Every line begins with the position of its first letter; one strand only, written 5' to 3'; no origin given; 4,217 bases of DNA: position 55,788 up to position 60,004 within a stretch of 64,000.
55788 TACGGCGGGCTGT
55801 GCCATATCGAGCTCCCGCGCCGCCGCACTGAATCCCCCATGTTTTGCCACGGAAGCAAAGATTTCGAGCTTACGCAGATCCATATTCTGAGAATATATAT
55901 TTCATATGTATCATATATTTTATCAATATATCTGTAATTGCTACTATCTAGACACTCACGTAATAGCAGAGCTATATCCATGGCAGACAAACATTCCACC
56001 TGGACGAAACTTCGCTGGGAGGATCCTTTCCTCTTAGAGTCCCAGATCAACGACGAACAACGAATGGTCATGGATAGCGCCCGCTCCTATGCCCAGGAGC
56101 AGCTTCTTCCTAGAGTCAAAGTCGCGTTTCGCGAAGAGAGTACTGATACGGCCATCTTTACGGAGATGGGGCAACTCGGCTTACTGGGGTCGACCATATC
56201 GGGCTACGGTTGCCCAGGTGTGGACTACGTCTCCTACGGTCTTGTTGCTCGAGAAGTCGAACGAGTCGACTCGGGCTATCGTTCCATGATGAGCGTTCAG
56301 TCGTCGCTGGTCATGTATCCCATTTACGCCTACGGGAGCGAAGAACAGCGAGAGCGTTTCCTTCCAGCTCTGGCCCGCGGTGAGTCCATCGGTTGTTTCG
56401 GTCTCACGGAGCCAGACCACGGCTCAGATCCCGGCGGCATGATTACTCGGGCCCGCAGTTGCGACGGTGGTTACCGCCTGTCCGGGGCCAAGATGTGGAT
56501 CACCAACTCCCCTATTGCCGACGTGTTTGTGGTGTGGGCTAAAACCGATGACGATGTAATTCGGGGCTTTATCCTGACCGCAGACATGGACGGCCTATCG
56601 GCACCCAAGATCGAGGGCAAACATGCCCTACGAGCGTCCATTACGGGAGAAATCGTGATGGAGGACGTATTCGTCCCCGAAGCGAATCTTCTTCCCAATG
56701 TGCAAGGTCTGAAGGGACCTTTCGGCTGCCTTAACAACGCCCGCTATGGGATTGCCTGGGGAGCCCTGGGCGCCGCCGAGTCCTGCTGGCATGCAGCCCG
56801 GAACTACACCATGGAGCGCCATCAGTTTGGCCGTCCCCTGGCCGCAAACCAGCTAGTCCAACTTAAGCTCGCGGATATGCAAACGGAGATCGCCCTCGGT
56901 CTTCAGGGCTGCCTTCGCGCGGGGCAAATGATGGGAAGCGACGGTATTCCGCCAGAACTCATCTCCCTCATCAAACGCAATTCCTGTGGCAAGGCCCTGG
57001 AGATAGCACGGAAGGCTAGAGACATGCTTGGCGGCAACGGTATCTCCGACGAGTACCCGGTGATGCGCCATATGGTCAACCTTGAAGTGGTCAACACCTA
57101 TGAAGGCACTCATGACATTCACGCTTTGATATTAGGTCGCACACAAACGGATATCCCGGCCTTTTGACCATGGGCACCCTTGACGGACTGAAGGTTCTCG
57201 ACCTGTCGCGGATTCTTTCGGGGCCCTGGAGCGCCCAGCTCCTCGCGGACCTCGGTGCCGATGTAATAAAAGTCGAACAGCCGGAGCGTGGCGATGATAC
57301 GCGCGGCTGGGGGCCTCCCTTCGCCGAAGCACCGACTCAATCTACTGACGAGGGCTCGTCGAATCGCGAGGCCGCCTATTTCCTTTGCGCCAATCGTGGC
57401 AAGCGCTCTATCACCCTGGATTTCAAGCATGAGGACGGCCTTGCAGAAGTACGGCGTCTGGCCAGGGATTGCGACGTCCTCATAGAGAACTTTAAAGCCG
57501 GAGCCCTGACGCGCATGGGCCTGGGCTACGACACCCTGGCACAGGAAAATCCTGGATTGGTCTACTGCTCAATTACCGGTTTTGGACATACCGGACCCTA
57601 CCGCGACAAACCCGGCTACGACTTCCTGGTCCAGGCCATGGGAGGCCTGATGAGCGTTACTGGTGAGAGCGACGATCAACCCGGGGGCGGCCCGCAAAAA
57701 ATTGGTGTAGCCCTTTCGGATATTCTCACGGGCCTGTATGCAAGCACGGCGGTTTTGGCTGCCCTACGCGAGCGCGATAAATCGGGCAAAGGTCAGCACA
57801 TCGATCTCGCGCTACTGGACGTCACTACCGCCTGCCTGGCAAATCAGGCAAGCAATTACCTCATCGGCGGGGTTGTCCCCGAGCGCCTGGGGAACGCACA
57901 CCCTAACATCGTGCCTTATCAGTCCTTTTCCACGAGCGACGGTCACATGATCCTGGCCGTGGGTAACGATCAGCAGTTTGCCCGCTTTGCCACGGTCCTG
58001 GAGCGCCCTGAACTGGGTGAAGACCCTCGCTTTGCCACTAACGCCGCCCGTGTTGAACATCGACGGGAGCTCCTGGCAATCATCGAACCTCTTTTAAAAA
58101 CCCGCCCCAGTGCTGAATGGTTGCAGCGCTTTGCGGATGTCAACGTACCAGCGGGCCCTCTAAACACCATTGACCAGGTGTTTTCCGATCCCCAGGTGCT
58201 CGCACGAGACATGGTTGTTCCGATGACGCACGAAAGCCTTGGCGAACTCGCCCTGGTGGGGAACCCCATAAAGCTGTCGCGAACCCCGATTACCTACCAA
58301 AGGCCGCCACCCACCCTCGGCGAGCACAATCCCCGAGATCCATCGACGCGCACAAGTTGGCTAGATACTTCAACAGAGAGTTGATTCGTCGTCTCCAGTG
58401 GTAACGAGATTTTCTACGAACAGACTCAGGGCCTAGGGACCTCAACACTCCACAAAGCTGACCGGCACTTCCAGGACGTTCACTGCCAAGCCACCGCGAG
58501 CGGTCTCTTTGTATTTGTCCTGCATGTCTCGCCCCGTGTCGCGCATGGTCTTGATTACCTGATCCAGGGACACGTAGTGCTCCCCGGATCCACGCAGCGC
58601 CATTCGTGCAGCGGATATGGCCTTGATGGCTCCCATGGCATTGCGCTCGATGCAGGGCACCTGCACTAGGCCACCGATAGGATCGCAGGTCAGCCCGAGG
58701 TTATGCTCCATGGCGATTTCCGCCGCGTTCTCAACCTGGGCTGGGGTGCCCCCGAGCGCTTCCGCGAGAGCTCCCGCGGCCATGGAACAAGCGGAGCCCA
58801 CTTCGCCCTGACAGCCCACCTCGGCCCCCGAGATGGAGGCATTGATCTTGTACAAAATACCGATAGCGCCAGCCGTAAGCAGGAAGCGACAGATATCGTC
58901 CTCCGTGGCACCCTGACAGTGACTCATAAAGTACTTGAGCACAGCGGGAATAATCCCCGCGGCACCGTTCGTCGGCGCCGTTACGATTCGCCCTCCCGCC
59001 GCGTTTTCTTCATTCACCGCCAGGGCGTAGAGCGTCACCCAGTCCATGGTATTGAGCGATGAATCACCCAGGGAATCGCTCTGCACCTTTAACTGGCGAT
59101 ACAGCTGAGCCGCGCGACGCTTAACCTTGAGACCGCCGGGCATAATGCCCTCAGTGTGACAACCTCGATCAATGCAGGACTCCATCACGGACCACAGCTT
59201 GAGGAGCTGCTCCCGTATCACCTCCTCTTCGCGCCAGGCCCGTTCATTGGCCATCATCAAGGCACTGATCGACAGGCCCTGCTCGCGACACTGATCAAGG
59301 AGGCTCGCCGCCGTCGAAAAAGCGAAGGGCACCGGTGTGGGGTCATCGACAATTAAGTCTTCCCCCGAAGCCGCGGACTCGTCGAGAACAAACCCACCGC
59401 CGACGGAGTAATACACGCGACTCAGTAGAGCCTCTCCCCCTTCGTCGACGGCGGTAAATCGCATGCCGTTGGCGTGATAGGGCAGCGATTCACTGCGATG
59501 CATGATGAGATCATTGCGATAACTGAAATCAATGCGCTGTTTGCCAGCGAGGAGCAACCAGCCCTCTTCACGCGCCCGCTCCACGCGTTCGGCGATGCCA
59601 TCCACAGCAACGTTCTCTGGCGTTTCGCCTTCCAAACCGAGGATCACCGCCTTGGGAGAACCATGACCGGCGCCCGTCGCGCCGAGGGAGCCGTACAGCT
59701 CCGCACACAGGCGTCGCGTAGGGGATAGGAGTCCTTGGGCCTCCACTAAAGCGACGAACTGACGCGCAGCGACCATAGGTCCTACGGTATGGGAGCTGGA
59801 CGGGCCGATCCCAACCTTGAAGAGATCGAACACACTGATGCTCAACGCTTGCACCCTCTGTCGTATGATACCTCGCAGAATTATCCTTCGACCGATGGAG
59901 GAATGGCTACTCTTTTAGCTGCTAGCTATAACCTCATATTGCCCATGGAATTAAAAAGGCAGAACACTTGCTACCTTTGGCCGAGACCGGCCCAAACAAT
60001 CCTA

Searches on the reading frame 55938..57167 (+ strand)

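Call 66: search_protein_families(library=pfam, proteins=[window:55938-57167:+], max_evalue=0.00001)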
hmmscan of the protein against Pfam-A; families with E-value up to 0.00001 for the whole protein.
window:55938-57167:+ (409 aa): 4 families
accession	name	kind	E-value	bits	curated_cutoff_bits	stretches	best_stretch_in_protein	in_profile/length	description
PF02771.21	Acyl-CoA_dh_N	-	2.4e-32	112.1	22.9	1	38-149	1-113/113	Acyl-CoA dehydrogenase, N-terminal domain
PF00441.29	Acyl-CoA_dh_1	-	3.6e-30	105.5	22.4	1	257-402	3-148/150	Acyl-CoA dehydrogenase, C-terminal domain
PF02770.24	Acyl-CoA_dh_M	-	2.1e-20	73.1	33.3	1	153-244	1-97/97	Acyl-CoA dehydrogenase, middle domain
PF08028.16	Acyl-CoA_dh_2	-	1.1e-08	35.9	22.7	1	271-391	2-132/134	Acyl-CoA dehydrogenase, C-terminal domain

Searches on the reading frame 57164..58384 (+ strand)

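Call 66: search_protein_families(library=pfam, proteins=[window:57164-58384:+], max_evalue=0.00001)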
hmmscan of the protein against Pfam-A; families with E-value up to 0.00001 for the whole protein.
window:57164-58384:+ (406 aa): 1 family
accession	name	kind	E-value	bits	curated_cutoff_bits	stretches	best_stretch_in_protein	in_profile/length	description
PF02515.22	CoA_transf_3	-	3.6e-134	447.9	23.3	1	6-389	1-366/366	CoA-transferase family III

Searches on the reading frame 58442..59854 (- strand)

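Call 66: search_protein_families(library=pfam, proteins=[window:58442-59854:-], max_evalue=0.00001)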
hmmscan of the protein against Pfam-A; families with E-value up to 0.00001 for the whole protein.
window:58442-59854:- (470 aa): 2 families
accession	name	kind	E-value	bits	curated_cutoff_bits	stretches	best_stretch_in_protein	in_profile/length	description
PF03313.21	SDH_alpha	-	1.7e-94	316.8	26.4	1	191-457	1-260/260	Serine dehydratase alpha chain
PF03315.21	SDH_beta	-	1.9e-59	200.9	26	1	7-160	1-154/155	Serine dehydratase beta chain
